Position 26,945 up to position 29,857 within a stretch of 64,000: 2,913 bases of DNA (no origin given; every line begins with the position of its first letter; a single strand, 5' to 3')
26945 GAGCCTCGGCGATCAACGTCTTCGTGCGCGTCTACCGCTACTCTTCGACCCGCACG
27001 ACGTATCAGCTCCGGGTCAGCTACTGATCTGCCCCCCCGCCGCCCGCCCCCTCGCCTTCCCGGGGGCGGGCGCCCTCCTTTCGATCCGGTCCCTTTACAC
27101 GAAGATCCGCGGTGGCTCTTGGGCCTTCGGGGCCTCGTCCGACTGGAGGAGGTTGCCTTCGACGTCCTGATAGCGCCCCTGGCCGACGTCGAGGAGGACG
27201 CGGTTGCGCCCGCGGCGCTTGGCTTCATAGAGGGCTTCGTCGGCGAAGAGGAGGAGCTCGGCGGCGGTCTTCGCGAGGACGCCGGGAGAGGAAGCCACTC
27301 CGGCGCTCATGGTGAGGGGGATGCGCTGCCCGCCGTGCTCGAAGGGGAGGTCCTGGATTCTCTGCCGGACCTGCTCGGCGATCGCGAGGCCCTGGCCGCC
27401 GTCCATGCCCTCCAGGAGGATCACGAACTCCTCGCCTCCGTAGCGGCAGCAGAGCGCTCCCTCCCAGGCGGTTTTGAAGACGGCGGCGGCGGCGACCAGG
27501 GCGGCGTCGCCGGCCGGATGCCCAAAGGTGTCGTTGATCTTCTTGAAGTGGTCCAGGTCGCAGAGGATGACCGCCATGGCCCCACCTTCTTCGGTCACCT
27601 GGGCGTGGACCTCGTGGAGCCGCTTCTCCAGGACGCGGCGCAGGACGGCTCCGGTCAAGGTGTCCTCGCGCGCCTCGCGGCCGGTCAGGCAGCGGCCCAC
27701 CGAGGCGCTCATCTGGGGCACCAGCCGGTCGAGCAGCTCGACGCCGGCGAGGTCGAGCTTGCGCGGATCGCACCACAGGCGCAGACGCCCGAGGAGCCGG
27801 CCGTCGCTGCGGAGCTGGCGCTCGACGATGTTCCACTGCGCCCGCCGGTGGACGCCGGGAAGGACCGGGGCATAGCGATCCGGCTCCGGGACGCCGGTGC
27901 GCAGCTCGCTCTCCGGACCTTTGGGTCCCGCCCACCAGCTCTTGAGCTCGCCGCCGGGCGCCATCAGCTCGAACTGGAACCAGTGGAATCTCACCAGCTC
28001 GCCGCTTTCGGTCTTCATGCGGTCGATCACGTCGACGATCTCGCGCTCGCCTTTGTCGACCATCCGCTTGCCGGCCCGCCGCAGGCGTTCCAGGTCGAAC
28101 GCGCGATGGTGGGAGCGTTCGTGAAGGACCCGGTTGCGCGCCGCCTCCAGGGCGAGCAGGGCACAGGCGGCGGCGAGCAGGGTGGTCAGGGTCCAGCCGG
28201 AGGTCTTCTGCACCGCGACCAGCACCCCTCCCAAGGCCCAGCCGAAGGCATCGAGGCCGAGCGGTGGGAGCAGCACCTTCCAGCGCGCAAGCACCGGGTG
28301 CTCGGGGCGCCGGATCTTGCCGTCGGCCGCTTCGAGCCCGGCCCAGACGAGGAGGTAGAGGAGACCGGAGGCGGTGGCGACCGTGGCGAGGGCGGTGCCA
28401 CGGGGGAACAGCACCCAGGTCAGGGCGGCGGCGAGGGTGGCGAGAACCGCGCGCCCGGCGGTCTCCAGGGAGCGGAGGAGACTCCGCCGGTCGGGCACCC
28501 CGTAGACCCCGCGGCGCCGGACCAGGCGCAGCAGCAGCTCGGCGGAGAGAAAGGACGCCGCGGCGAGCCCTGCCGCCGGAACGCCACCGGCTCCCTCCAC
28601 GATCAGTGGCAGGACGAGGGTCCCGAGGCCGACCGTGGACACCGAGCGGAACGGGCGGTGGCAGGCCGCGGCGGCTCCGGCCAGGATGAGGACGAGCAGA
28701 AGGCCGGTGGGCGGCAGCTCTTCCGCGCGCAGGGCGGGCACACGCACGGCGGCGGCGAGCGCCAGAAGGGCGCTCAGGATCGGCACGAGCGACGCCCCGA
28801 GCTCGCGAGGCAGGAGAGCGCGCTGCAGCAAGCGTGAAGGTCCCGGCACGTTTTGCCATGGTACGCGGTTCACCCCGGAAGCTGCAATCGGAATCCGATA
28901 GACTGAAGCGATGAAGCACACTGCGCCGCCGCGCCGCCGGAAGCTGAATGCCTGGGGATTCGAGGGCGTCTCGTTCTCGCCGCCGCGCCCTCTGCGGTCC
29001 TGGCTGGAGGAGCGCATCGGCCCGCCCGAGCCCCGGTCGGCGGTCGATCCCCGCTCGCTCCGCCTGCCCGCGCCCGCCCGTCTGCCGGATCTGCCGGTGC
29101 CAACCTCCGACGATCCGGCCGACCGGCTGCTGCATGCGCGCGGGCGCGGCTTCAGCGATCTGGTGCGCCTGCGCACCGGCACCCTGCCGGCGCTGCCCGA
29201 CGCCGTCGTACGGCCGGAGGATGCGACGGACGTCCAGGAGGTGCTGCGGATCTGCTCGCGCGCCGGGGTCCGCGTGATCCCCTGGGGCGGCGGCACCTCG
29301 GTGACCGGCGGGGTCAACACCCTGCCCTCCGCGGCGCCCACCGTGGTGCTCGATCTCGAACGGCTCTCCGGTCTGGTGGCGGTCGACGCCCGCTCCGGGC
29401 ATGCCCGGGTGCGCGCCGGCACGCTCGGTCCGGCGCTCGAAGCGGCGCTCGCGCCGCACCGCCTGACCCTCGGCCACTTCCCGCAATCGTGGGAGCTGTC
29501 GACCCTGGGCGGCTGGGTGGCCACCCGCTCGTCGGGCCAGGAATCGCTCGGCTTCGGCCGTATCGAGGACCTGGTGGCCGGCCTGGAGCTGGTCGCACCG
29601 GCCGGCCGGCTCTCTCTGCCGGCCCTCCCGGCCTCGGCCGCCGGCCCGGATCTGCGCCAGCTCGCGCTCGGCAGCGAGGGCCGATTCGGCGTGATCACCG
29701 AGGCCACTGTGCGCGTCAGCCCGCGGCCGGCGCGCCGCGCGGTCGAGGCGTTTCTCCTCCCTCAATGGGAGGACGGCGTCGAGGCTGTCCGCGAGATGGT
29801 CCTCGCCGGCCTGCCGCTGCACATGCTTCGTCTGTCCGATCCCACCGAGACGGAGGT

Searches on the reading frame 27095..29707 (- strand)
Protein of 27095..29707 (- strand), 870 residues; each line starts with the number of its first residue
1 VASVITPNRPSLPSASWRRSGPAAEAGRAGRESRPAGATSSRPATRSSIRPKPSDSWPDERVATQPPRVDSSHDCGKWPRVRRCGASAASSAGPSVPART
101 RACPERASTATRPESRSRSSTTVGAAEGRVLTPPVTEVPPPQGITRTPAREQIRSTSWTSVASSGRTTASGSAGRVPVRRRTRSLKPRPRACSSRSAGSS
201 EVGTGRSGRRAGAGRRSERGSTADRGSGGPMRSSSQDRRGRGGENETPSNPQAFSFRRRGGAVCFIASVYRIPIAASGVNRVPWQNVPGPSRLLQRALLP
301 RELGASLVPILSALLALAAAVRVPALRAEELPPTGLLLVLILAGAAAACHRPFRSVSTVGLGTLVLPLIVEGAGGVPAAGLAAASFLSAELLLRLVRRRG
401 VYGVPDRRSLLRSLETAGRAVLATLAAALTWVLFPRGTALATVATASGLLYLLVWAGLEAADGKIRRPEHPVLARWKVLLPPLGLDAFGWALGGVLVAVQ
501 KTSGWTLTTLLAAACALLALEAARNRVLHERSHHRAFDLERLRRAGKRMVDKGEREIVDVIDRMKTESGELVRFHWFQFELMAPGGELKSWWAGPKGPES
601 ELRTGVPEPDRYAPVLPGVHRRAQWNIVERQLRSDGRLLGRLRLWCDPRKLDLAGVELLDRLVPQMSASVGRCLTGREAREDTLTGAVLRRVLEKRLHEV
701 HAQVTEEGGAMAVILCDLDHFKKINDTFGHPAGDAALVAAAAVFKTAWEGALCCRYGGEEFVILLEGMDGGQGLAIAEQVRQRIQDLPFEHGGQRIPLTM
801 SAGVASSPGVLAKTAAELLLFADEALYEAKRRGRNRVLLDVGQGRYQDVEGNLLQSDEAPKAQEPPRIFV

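Call 77: search_protein_families(library=pfam, proteins=[window:27095-29707:-], max_evalue=0.00001)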
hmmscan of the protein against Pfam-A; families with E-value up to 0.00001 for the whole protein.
window:27095-29707:- (870 aa): 1 family
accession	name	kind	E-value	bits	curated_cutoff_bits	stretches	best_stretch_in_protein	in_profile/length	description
PF00990.26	GGDEF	-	6.3e-36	124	23.8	1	681-836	3-161/161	Diguanylate cyclase, GGDEF domain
